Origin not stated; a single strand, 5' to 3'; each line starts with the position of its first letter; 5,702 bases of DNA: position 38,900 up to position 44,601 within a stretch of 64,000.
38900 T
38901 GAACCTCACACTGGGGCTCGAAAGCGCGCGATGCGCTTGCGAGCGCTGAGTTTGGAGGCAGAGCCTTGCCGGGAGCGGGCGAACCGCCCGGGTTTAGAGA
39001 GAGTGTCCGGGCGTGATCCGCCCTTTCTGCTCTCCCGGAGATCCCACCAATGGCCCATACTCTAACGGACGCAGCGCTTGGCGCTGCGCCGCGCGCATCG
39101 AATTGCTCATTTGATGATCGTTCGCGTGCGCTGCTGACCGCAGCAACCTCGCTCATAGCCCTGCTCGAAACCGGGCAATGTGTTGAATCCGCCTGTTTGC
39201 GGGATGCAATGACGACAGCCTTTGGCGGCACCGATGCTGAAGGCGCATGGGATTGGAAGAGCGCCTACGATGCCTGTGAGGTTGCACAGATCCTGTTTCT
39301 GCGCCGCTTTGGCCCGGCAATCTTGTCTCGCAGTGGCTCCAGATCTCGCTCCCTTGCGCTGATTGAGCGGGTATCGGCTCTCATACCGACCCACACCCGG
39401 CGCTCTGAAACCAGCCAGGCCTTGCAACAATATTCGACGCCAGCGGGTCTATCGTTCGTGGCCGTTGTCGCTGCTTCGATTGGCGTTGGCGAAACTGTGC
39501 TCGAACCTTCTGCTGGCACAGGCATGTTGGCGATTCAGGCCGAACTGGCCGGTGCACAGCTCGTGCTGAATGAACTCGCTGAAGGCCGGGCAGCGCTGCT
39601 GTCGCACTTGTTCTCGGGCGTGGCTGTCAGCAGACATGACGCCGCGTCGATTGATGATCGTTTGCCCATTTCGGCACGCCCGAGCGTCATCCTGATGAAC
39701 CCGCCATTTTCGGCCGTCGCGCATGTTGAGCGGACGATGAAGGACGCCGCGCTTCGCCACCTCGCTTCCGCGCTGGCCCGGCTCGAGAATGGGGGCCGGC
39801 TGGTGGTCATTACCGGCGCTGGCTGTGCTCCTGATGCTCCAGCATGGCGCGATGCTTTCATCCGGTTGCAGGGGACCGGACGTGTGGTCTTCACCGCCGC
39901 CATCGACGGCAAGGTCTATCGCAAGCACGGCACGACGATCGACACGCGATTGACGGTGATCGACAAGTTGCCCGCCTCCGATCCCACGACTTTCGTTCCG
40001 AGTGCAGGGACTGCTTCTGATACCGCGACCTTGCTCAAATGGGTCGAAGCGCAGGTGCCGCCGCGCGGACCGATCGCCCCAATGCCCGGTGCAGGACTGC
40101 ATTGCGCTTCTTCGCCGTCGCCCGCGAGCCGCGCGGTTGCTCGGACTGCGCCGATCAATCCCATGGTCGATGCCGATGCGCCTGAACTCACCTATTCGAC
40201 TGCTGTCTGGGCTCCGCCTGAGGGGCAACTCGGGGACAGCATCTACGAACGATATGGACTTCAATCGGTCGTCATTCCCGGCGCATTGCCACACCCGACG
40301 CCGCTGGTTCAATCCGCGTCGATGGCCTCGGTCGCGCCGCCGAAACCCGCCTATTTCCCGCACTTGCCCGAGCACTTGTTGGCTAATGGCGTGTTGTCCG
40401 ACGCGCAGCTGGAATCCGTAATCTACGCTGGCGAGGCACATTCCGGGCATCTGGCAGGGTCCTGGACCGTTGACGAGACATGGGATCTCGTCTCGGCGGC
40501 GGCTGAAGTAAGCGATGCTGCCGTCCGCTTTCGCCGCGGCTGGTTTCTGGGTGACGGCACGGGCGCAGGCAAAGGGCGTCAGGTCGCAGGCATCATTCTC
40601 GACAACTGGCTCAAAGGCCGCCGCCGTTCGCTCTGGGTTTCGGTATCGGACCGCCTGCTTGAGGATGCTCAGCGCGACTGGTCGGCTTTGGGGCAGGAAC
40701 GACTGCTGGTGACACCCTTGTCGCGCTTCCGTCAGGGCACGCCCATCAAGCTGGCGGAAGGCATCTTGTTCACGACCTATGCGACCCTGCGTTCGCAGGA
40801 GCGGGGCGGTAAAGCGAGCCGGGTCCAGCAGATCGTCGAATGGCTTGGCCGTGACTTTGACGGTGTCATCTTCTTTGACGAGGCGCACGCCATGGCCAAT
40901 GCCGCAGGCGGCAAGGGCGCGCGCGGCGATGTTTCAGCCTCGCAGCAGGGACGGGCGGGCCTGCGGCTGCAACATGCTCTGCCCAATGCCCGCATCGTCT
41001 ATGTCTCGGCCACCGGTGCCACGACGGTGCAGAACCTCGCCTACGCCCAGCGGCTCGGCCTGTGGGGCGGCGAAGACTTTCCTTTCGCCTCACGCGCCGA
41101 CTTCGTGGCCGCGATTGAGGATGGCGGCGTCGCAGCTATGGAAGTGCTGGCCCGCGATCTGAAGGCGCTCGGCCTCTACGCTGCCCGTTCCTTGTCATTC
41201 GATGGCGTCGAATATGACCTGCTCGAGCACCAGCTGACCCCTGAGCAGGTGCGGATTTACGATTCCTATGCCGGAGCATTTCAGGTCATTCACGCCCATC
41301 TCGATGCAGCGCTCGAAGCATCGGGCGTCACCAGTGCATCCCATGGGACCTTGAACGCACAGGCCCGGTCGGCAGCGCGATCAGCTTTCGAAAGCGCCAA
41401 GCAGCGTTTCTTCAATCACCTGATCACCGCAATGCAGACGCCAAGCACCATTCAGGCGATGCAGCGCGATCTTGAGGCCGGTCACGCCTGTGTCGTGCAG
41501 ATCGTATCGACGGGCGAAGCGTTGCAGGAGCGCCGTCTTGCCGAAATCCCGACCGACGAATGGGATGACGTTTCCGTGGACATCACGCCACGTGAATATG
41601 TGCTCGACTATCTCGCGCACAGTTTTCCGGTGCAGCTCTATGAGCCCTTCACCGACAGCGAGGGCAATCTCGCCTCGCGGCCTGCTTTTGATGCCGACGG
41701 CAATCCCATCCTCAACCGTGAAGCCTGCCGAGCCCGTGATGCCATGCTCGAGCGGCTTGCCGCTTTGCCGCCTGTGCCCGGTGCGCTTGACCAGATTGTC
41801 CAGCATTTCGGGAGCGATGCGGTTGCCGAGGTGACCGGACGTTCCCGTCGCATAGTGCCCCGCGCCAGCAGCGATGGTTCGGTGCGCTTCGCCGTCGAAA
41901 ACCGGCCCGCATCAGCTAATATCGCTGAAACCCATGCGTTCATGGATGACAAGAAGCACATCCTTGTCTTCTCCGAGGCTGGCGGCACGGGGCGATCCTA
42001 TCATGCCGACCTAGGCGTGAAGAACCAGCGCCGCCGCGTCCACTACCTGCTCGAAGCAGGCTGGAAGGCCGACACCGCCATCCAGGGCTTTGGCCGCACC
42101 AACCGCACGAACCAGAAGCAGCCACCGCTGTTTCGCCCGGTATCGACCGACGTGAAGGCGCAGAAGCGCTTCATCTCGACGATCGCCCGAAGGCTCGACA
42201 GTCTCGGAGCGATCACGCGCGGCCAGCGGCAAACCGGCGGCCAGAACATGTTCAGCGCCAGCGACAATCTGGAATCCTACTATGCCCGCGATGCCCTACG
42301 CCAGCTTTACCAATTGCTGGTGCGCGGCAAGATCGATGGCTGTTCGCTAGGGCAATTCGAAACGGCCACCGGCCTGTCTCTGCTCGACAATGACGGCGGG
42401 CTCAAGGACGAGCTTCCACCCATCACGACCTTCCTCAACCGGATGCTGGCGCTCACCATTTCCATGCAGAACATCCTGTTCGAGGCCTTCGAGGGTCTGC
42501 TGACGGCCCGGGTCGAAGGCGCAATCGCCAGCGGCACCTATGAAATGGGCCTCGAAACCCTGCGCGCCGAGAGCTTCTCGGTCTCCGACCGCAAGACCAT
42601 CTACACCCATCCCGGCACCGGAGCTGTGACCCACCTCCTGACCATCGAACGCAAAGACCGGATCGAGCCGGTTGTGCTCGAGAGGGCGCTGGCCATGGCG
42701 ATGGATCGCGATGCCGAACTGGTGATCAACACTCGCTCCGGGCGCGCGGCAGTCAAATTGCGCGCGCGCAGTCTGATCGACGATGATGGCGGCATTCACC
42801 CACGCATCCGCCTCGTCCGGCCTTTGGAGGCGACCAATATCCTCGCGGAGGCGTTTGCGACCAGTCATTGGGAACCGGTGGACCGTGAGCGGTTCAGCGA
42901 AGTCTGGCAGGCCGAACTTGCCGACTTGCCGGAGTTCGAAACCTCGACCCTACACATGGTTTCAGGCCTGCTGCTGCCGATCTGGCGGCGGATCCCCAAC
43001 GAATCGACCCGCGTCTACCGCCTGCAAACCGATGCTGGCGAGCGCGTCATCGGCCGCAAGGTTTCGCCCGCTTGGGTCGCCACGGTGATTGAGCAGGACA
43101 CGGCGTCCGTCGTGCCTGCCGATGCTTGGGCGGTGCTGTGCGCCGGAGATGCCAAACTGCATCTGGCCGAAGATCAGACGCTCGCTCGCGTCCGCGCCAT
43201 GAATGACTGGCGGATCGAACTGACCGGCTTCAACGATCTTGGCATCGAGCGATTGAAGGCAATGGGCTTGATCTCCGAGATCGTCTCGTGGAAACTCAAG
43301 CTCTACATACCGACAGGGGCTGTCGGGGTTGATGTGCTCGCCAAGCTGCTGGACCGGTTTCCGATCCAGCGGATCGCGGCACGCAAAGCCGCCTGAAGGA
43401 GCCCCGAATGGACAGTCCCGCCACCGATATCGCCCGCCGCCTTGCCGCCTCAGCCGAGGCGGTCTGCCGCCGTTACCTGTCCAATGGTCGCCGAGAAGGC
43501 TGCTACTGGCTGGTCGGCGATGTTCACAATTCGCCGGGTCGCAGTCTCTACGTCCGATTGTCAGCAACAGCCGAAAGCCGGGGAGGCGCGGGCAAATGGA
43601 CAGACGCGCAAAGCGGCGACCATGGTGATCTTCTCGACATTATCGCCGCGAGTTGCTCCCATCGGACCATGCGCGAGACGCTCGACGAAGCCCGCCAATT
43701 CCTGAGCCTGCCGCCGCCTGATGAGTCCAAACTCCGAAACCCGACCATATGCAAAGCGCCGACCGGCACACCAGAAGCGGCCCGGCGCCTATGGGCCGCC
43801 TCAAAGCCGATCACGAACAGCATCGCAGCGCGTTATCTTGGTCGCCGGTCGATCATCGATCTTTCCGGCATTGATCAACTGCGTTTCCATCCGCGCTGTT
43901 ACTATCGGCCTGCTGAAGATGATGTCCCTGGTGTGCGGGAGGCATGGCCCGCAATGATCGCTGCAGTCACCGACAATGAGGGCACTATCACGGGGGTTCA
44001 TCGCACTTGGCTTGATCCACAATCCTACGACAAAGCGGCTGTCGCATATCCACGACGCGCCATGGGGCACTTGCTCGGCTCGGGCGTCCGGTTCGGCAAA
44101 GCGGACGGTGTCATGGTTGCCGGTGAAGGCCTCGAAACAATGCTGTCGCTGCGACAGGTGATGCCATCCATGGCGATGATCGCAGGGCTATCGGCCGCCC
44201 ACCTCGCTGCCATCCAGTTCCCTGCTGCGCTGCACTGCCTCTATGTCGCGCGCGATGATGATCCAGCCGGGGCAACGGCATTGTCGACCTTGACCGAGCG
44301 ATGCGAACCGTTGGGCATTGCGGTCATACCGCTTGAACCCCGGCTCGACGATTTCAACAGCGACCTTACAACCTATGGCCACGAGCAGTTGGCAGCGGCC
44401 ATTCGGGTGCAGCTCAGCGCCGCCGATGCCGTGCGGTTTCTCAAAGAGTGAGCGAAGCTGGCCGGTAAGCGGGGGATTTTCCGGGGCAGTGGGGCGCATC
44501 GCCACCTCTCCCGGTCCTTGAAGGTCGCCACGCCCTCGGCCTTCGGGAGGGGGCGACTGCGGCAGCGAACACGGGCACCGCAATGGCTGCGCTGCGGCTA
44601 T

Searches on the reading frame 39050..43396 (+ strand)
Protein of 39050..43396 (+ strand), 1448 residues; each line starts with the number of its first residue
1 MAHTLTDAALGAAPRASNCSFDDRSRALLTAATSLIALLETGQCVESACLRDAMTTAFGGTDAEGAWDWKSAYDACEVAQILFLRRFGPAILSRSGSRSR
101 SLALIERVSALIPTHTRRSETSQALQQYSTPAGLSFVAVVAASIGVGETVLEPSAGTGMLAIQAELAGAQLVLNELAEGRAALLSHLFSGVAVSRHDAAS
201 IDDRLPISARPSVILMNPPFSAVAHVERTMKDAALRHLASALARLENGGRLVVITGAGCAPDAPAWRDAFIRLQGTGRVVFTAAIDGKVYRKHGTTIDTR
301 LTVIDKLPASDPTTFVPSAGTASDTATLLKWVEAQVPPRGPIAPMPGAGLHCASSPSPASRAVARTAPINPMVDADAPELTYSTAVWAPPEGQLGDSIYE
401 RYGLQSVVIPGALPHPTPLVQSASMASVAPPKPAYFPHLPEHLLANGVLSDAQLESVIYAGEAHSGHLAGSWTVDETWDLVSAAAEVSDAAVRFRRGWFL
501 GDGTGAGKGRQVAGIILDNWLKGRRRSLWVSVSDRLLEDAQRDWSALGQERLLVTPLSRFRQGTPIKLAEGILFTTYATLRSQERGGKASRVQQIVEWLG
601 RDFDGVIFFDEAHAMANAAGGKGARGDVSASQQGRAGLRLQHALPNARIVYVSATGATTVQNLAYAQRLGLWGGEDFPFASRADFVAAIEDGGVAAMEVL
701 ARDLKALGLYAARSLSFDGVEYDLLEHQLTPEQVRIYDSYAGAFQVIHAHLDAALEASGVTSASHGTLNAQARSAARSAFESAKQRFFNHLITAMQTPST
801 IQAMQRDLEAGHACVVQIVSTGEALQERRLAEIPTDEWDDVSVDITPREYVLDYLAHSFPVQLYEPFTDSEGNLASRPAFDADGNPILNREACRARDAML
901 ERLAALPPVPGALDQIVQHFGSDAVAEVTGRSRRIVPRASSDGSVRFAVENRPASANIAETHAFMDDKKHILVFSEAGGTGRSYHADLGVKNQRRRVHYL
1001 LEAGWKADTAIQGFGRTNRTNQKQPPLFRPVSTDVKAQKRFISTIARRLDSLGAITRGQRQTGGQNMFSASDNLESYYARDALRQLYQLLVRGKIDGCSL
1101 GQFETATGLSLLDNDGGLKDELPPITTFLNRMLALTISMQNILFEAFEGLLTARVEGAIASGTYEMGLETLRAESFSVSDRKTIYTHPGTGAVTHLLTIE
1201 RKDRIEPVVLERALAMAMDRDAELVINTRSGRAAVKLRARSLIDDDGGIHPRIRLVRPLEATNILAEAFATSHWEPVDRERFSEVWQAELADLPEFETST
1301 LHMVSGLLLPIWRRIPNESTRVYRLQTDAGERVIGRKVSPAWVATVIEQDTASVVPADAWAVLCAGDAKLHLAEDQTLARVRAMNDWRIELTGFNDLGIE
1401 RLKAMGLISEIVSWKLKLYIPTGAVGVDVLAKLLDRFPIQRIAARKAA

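Call 3: search_protein_families(library=pfam, proteins=[window:39050-43396:+], max_evalue=0.01)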
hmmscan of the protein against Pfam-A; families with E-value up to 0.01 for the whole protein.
window:39050-43396:+ (1448 aa): 4 families
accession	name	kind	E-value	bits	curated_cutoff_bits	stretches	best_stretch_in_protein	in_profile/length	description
PF13872.12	AAA_34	-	1.2e-123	412.4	27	1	414-738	1-305/306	P-loop containing NTP hydrolase pore-1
PF13871.12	Helicase_C_4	-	4.8e-100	335.2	30.5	1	912-1170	2-271/271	C-terminal domain on Strawberry notch homologue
PF04851.21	ResIII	-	4.4e-05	23.9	22.5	1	503-618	31-140/164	Type III restriction enzyme, res subunit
PF05175.20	MTS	-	0.001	19.1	23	1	149-255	34-140/170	Methyltransferase small domain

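Call 4: search_protein_families(library=padloc, proteins=[window:39050-43396:+], max_evalue=0.01)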
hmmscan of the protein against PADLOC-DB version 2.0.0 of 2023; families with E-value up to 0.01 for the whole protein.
window:39050-43396:+ (1448 aa): 1 family
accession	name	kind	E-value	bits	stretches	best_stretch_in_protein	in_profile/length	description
PDLC04134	mad2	-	1.5e-08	31.9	1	124-290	269-430/492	mads_2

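Call 6: search_protein_families(library=ncbifam, proteins=[window:39050-43396:+], max_evalue=0.1)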
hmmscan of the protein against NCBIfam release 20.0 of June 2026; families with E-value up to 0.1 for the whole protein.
window:39050-43396:+ (1448 aa): 3 families
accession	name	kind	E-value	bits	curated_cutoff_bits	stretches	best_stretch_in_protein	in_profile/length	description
NF000468.1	Erm37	exception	8.7e-09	35.6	350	1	138-231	24-113/179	23S rRNA (adenine(2058)-N(6))-methyltransferase Erm(37)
TIGR01177.1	TIGR01177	hypoth_equivalog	0.00085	18.7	316.55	1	138-255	174-294/330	TIGR01177 family methyltransferase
NF000058.2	Erm41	exception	0.0014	18.6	350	1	139-242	24-125/173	23S rRNA (adenine(2058)-N(6))-methyltransferase Erm(41)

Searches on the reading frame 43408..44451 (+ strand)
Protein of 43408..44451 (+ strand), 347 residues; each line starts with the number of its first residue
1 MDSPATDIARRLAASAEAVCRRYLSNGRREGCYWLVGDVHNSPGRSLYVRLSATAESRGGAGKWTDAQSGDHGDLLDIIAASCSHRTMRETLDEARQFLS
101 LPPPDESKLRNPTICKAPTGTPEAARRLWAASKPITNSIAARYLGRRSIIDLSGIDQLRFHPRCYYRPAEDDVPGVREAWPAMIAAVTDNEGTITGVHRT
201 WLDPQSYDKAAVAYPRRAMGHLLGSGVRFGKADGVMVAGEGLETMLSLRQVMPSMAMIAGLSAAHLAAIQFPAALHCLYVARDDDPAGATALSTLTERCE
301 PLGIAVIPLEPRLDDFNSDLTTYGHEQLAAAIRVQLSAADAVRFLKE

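Call 3: search_protein_families(library=pfam, proteins=[window:43408-44451:+], max_evalue=0.01)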
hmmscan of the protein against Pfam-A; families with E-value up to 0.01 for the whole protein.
window:43408-44451:+ (347 aa): 2 families
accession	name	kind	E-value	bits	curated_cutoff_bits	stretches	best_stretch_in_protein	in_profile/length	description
PF23639.1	DUF7146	-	7.9e-36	123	27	1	121-229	3-105/105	Domain of unknown function (DUF7146)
PF13362.12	Toprim_3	-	8.6e-21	74.6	27.2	1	236-325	2-94/95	Toprim domain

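Call 4: search_protein_families(library=padloc, proteins=[window:43408-44451:+], max_evalue=0.01)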
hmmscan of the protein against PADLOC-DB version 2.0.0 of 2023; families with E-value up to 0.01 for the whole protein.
window:43408-44451:+ (347 aa): 0 families

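Call 6: search_protein_families(library=ncbifam, proteins=[window:43408-44451:+], max_evalue=0.1)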
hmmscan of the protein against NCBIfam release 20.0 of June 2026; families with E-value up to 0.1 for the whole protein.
window:43408-44451:+ (347 aa): 2 families
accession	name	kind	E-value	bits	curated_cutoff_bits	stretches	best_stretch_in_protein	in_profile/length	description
TIGR02760.1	TraI_TIGR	equivalog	1.3e-14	52.7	929.85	1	61-253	1603-1796/1960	conjugative transfer relaxase/helicase TraI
NF005477.0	PRK07078.1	subfamily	1.2e-09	36.9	1014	1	6-99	20-111/759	hypothetical protein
